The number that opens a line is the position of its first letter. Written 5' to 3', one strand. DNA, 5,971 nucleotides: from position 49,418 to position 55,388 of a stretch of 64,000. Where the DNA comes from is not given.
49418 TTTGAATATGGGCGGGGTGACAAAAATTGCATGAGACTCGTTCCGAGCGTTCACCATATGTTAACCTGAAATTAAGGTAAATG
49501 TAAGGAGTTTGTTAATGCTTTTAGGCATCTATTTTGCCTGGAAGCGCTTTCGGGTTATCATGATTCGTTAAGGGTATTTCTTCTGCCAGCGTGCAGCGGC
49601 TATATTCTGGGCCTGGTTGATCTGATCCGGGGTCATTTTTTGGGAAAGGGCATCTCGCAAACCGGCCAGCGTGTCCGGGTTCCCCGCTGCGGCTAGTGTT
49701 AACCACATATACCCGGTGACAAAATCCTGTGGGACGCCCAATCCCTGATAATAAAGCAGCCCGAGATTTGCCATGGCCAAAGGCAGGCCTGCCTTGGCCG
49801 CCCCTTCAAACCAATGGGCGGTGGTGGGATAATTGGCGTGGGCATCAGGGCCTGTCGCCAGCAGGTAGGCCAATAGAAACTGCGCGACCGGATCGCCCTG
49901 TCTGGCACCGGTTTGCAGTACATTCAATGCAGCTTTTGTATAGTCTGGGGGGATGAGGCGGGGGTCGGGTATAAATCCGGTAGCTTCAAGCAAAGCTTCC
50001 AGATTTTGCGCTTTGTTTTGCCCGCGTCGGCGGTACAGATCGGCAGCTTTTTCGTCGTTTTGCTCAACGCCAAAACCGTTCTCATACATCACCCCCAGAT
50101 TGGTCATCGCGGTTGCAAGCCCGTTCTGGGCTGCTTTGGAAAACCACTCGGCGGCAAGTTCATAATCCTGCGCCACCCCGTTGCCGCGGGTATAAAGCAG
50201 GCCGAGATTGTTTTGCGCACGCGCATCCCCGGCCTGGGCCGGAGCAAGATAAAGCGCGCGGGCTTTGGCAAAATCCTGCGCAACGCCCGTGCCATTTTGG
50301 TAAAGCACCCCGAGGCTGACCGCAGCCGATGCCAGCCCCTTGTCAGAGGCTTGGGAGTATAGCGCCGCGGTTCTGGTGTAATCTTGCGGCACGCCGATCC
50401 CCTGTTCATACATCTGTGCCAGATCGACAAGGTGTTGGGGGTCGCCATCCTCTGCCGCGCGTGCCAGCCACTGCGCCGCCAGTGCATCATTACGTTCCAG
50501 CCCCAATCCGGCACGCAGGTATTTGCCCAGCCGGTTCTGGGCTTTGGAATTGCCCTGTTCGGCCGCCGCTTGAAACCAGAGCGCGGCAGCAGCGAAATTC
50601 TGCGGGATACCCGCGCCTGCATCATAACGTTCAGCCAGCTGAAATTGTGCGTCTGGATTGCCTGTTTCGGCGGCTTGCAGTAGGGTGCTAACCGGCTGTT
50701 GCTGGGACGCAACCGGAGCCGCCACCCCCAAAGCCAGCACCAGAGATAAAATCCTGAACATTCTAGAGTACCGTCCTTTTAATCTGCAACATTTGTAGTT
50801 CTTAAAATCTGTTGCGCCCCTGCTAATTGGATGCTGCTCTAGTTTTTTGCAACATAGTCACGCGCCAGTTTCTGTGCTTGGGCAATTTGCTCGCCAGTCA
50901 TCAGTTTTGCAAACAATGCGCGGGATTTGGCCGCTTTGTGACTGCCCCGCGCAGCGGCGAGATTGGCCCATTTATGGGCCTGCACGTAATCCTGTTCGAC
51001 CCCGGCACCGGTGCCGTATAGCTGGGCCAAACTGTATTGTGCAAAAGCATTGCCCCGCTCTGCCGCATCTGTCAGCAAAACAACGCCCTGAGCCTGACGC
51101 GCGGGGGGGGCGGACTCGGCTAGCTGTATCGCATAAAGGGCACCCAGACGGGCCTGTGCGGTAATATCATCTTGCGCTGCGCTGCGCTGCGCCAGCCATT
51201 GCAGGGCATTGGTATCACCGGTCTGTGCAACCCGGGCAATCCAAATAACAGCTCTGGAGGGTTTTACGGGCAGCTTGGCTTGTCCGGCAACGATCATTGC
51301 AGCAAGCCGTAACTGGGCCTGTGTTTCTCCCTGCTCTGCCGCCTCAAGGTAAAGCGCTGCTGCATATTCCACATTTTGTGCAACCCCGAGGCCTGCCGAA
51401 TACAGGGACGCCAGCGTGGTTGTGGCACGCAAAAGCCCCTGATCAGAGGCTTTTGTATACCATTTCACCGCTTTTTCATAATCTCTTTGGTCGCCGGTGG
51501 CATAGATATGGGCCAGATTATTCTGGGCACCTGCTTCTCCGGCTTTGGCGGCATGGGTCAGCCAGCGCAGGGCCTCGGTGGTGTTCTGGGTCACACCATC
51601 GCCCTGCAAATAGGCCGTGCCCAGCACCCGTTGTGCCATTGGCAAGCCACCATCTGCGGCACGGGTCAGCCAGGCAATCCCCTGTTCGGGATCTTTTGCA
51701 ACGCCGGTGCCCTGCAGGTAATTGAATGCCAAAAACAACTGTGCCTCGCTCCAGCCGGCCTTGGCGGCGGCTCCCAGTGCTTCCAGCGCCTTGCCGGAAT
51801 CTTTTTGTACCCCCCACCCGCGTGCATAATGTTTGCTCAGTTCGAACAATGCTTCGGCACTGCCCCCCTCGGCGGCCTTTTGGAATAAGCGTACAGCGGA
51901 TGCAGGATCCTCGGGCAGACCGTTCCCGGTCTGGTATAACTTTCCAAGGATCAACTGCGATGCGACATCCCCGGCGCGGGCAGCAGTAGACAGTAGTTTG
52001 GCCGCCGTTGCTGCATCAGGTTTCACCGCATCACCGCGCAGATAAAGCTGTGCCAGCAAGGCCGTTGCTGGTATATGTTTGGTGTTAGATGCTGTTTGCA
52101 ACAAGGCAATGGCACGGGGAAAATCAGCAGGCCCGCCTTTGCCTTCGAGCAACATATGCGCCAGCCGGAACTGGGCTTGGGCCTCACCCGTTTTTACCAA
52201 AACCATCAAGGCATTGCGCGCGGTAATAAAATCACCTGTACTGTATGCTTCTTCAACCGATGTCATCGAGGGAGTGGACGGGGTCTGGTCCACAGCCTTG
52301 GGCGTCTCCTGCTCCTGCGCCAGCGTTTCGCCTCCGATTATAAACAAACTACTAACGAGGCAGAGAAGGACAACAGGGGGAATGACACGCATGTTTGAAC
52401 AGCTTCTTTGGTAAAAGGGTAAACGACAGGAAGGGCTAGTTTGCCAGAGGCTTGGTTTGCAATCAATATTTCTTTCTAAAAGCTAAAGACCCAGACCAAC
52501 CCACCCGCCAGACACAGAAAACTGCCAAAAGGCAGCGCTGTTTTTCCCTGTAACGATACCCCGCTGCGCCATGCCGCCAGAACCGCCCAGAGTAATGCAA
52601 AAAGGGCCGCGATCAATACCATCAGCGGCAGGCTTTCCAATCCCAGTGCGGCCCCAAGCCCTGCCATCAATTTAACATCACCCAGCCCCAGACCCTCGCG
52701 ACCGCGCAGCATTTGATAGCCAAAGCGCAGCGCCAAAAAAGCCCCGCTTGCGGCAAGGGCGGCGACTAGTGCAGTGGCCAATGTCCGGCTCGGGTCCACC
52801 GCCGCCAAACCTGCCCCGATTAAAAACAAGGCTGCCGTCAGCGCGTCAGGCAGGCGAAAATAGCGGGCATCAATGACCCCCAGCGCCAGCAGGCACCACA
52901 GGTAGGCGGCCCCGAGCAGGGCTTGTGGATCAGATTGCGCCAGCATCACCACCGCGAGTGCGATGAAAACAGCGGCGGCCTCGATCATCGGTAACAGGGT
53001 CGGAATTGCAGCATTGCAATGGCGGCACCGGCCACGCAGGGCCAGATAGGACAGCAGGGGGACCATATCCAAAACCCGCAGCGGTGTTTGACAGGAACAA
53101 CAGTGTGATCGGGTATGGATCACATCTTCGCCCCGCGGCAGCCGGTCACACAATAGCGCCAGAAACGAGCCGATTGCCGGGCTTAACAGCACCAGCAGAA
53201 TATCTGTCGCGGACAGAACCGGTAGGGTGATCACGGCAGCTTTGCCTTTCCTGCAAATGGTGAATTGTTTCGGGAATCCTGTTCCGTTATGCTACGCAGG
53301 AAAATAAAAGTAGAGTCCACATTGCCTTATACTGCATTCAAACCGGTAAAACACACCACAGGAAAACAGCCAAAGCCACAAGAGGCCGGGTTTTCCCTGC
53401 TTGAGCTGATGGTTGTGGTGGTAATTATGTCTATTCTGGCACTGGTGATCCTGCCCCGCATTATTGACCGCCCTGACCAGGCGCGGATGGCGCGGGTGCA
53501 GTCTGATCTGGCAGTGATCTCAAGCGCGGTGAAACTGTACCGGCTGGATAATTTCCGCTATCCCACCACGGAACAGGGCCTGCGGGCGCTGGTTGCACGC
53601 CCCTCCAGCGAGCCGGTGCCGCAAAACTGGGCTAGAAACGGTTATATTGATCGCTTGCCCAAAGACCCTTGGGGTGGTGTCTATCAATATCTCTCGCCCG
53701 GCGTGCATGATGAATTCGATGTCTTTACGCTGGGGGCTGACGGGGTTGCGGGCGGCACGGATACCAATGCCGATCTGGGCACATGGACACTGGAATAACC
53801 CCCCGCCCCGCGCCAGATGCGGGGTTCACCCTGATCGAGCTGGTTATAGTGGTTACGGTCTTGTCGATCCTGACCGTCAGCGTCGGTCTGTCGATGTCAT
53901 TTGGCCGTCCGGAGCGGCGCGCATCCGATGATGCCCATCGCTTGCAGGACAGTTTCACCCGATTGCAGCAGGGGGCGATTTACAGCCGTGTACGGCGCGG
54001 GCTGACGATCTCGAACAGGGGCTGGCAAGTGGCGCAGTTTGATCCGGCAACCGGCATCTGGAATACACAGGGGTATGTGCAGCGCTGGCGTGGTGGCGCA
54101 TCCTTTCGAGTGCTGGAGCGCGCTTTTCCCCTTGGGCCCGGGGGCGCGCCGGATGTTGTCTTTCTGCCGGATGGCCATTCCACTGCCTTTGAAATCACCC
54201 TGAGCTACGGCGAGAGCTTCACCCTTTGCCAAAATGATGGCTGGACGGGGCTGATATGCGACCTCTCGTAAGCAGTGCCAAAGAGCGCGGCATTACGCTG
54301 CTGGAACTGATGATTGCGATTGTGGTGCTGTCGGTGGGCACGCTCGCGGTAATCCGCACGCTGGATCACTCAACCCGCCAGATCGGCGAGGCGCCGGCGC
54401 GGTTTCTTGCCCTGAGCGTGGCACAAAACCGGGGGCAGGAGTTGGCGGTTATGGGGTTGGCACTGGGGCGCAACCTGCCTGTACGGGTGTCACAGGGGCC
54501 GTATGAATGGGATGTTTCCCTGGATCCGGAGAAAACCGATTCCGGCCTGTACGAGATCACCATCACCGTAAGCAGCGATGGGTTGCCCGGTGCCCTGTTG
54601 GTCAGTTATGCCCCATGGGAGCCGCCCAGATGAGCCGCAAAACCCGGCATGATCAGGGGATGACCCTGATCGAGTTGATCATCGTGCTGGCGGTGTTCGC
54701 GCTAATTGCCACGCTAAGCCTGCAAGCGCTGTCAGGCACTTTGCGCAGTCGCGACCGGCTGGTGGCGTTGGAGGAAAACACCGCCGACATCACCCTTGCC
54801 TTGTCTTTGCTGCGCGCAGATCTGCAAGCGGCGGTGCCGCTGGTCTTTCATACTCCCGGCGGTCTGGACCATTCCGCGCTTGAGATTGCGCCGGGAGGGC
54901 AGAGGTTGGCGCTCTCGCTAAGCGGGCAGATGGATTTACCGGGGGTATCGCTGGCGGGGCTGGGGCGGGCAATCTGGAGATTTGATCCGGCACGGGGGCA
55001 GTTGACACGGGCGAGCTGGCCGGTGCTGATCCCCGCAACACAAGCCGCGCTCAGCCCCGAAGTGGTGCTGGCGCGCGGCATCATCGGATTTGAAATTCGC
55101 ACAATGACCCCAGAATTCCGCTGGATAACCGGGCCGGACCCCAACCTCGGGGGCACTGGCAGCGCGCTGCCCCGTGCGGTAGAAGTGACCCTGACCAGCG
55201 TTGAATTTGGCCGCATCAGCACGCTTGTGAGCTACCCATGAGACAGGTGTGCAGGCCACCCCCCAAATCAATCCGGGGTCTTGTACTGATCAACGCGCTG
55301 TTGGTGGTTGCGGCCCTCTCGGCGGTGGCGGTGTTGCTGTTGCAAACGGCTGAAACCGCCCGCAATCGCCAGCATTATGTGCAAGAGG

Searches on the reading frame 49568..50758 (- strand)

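Call 36: search_protein_families(library=pfam, proteins=[window:49568-50758:-], max_evalue=0.00001)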
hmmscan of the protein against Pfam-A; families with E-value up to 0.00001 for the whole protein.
window:49568-50758:- (396 aa): 1 family
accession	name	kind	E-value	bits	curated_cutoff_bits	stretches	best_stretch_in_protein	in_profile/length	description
PF08238.18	Sel1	-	1.1e-57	190.8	30.7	5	179-213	1-35/36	Sel1 repeat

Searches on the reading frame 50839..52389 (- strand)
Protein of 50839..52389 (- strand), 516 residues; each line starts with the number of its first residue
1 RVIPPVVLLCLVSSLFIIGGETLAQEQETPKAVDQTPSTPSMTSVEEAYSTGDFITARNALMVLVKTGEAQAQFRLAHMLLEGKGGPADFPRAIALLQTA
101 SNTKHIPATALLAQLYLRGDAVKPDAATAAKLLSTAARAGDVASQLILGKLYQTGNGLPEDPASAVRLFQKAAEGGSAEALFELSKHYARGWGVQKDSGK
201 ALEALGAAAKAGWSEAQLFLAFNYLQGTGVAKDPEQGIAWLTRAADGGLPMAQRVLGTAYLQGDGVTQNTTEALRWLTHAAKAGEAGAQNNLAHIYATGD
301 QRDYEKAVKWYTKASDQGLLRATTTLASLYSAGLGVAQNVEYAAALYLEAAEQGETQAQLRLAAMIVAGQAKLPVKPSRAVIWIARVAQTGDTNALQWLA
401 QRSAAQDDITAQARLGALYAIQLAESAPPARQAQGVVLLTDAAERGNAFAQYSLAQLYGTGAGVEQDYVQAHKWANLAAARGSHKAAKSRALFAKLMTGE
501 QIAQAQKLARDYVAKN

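Call 36: search_protein_families(library=pfam, proteins=[window:50839-52389:-], max_evalue=0.00001)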
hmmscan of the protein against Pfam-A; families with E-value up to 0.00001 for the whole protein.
window:50839-52389:- (516 aa): 1 family
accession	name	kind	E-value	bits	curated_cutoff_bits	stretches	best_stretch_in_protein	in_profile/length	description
PF08238.18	Sel1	-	2.3e-65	215.1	30.7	5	214-248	1-35/36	Sel1 repeat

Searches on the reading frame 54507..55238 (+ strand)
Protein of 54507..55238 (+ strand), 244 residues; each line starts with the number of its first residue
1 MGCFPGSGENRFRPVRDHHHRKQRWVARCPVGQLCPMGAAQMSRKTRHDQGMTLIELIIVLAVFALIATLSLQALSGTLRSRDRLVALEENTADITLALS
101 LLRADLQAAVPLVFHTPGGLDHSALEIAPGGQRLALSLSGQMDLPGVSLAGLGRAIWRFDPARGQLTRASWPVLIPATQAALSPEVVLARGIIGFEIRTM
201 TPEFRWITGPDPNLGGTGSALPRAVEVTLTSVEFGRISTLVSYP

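Call 53: search_protein_families(library=pfam, proteins=[window:54507-55238:+], max_evalue=0.00001)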
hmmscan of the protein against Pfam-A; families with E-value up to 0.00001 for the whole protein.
window:54507-55238:+ (244 aa): 2 families
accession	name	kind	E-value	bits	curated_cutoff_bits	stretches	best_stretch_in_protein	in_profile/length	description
PF11612.13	T2SSJ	-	6.4e-07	30.2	28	1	102-239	1-138/140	Type II secretion system (T2SS), protein J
PF07963.17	N_methyl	-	1.1e-06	28.4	21.2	1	47-70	2-25/27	Prokaryotic N-terminal methylation motif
